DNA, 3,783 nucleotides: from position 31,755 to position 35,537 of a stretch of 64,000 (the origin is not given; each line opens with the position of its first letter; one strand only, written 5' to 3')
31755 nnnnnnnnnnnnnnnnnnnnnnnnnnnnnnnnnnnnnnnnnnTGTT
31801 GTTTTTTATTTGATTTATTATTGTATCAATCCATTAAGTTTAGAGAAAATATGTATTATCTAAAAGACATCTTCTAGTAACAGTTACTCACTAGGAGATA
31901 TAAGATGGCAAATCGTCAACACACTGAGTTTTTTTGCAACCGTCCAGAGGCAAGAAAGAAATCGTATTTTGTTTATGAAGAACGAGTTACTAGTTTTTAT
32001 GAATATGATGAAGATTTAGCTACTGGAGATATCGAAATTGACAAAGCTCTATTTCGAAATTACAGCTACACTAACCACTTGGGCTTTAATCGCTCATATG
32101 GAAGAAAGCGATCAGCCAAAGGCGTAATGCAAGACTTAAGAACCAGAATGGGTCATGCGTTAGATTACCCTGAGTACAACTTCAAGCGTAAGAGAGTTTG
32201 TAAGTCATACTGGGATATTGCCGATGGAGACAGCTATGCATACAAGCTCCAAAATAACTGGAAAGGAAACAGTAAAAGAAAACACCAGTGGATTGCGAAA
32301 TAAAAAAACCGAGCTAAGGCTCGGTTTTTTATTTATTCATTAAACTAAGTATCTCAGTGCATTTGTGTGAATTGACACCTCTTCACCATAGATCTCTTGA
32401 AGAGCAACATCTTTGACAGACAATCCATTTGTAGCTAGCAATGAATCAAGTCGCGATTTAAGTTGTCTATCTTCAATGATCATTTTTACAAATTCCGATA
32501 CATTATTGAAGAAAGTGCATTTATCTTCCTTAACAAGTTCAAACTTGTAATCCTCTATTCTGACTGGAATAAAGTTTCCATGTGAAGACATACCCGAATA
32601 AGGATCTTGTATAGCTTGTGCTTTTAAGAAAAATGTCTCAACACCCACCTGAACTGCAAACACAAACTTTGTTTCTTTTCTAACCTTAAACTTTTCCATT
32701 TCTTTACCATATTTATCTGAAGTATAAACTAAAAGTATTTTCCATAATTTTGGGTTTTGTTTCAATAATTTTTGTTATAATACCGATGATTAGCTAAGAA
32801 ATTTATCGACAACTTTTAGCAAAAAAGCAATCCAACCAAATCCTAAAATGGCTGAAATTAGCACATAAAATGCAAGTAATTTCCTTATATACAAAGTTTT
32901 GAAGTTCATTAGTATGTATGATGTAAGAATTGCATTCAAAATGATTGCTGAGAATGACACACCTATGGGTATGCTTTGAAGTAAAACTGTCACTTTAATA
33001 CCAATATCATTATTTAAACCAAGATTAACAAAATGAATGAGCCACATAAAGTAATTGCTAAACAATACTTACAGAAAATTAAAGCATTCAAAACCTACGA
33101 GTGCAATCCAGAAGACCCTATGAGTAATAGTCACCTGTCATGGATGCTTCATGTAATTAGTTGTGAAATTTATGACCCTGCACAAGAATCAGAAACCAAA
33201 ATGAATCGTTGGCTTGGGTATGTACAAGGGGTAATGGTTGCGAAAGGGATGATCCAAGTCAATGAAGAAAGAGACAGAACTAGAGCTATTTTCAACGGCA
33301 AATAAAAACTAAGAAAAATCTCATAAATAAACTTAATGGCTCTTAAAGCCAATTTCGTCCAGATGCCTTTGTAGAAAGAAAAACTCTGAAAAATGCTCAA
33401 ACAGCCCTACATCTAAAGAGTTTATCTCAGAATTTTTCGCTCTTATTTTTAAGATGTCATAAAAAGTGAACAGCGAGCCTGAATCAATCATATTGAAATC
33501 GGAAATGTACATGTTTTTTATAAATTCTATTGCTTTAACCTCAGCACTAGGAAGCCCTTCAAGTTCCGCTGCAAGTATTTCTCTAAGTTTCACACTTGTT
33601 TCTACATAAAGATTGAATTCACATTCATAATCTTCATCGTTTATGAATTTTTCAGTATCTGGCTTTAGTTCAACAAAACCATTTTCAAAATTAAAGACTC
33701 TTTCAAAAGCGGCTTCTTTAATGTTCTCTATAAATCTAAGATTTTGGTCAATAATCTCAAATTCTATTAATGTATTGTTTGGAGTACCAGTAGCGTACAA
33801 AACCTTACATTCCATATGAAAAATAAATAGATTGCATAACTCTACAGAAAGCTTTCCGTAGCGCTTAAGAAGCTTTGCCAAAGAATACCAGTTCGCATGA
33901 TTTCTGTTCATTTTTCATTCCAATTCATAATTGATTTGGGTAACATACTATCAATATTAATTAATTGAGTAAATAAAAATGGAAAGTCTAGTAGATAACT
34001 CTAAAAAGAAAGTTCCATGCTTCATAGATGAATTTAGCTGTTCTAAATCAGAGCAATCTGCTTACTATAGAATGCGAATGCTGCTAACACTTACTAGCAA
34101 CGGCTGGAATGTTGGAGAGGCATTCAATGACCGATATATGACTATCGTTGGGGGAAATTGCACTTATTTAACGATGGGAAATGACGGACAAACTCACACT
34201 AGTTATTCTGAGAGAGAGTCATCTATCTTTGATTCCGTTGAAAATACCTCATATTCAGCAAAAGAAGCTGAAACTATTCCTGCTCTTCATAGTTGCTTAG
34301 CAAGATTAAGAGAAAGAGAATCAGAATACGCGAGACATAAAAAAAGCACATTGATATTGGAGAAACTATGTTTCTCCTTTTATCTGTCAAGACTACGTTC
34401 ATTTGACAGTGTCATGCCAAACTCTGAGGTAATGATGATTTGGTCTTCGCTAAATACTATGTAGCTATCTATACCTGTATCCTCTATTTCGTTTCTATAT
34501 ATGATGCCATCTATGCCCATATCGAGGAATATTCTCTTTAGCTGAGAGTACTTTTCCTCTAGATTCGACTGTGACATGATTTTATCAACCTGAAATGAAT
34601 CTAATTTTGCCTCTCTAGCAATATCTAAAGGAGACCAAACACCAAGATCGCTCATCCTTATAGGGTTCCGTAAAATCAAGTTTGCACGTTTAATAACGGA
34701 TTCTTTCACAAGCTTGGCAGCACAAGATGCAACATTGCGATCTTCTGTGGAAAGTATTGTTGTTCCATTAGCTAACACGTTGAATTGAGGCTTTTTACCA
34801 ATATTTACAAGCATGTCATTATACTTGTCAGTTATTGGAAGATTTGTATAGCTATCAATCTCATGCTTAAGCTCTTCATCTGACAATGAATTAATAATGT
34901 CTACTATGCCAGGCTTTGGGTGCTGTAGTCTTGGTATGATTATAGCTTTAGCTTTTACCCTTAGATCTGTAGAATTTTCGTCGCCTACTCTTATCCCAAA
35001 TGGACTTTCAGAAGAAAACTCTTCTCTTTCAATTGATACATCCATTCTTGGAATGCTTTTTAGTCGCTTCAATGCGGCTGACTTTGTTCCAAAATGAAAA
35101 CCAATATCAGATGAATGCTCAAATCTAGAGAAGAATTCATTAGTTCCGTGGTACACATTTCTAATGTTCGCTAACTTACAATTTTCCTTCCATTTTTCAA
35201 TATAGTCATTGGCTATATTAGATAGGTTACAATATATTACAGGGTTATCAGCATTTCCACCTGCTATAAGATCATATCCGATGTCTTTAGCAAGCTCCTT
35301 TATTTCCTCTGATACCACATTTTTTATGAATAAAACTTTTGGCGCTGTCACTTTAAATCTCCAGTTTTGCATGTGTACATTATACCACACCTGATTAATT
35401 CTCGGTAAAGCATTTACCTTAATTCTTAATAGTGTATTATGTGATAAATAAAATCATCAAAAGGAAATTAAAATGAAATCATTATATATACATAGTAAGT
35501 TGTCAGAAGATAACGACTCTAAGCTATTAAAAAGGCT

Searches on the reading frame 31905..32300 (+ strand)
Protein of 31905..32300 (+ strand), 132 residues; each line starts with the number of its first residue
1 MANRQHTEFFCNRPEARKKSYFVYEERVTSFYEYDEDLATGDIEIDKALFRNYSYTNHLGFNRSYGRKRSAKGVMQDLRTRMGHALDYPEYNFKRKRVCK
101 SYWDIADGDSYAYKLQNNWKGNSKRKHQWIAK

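Call 4: search_protein_families(library=pfam, proteins=[window:31905-32300:+], max_evalue=1)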
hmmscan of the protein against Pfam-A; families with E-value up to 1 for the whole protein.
window:31905-32300:+ (132 aa): 0 families

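Call 5: search_protein_families(library=phrogs, proteins=[window:31905-32300:+], max_evalue=0.1)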
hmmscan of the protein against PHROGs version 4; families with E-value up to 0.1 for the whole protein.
window:31905-32300:+ (132 aa): 1 family
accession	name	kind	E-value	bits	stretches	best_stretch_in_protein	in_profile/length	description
phrog_12793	-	unknown function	0.0034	18.4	1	51-130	109-185/187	-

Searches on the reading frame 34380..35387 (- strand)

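Call 4: search_protein_families(library=pfam, proteins=[window:34380-35387:-], max_evalue=1)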
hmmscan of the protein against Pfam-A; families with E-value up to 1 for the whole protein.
window:34380-35387:- (335 aa): 2 families
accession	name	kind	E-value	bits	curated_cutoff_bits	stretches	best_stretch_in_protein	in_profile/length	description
PF18760.7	ART-PolyVal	-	0.00069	20.8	31.2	1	230-317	51-130/140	ADP-Ribosyltransferase in polyvalent proteins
PF09674.15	DUF2400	-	0.042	14.3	25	1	213-254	121-164/225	Protein of unknown function (DUF2400)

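Call 5: search_protein_families(library=phrogs, proteins=[window:34380-35387:-], max_evalue=0.1)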
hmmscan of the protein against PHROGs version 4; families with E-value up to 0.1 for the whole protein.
window:34380-35387:- (335 aa): 1 family
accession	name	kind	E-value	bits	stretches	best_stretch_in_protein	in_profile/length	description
phrog_21376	-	unknown function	2.9e-05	22.6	1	264-317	614-669/1664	-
